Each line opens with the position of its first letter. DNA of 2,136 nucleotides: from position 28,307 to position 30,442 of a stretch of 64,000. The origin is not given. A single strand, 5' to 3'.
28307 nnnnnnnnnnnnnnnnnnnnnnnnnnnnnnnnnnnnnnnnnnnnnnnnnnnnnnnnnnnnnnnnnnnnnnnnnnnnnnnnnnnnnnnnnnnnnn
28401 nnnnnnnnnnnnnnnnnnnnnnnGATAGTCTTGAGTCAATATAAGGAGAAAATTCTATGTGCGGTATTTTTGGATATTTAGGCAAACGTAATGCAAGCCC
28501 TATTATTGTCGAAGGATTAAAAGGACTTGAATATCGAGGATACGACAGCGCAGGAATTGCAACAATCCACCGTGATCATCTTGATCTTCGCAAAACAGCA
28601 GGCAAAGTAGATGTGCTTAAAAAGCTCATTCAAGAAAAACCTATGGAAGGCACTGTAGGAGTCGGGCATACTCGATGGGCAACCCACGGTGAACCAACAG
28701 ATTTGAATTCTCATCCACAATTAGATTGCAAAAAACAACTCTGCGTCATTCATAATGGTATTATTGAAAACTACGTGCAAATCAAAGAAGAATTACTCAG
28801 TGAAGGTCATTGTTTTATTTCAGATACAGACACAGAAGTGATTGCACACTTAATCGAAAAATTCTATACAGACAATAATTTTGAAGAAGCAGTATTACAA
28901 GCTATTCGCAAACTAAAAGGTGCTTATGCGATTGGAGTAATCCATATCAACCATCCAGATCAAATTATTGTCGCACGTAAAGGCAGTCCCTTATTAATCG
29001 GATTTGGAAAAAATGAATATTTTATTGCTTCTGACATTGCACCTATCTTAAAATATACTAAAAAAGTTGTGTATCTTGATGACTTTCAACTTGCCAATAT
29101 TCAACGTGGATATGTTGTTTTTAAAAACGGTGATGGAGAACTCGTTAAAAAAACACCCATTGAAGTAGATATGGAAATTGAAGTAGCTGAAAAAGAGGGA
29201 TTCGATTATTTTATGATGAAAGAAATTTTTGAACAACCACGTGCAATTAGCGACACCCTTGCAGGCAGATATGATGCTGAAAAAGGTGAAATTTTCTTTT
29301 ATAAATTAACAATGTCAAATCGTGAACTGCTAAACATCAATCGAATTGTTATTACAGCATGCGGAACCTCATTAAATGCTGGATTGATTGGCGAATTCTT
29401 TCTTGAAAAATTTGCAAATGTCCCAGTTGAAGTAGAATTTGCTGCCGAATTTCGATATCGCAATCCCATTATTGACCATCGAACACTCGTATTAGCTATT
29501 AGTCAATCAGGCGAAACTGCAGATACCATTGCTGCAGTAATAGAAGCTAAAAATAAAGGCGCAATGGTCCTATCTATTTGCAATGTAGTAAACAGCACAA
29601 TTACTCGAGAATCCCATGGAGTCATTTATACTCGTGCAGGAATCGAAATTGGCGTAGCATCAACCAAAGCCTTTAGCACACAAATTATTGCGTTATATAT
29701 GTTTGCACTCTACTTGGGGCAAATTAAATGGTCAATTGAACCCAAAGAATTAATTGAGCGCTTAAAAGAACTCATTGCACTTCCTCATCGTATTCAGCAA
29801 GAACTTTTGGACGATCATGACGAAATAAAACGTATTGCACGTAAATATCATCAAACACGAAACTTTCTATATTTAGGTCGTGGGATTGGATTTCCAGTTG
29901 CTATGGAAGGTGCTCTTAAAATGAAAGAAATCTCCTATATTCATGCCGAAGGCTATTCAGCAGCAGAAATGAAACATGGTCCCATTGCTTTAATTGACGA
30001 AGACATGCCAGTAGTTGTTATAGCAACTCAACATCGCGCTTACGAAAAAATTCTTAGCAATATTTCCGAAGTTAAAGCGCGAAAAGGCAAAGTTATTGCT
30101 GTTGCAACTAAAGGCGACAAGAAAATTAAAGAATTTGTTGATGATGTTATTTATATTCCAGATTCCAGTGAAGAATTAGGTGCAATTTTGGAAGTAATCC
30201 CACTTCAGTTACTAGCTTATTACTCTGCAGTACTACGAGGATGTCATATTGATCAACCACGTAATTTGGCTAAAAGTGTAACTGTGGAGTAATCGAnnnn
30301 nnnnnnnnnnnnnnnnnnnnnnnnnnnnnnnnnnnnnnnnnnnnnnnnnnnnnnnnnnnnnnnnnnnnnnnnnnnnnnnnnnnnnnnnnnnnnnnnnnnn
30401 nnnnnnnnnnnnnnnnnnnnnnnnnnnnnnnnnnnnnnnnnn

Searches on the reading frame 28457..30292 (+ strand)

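Call 22: search_protein_families(library=ncbifam, proteins=[window:28457-30292:+], max_evalue=1e-10)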
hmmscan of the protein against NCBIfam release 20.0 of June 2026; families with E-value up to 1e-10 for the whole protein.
window:28457-30292:+ (611 aa): 10 families
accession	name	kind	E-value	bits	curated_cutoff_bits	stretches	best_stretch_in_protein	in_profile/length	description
NF001484.0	PRK00331.1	subfamily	6.5e-251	833.9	381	1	1-611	1-601/601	isomerizing glutamine--fructose-6-phosphate transaminase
TIGR01135.1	glmS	equivalog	1.1e-244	813.5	418.05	1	2-611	1-607/607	glutamine--fructose-6-phosphate transaminase (isomerizing)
NF046059.1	NagB_SO3506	equivalog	4.7e-37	128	430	1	283-554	28-287/330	glucosamine-6-phosphate deaminase NagB-II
NF041128.1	glucosaP_deam_GlmD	equivalog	3.2e-30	105.5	580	1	338-608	76-321/323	glucosamine-6-phosphate deaminase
TIGR01134.1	purF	equivalog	4.1e-29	102.2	350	1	2-195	1-197/432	amidophosphoribosyltransferase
NF006426.0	PRK08674.1-6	subfamily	2.6e-13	49.6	295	1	288-483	40-228/354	bifunctional phosphoglucose/phosphomannose isomerase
TIGR01536.1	asn_synth_AEB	equivalog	3.8e-12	46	267.1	1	2-201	1-170/517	asparagine synthase (glutamine-hydrolyzing)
NF040776.2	AlsR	equivalog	1.5e-11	43.8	400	0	340-395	175-230/279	transcriptional repressor AlsR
TIGR03104.1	trio_amidotrans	equivalog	4.1e-11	41.8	570.1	1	64-175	40-140/589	N-acetylglutaminylglutamine amidotransferase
NF008481.0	PRK11382.1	equivalog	7.3e-11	41.8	430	0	293-550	43-292/340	fructoselysine 6-phosphate deglycase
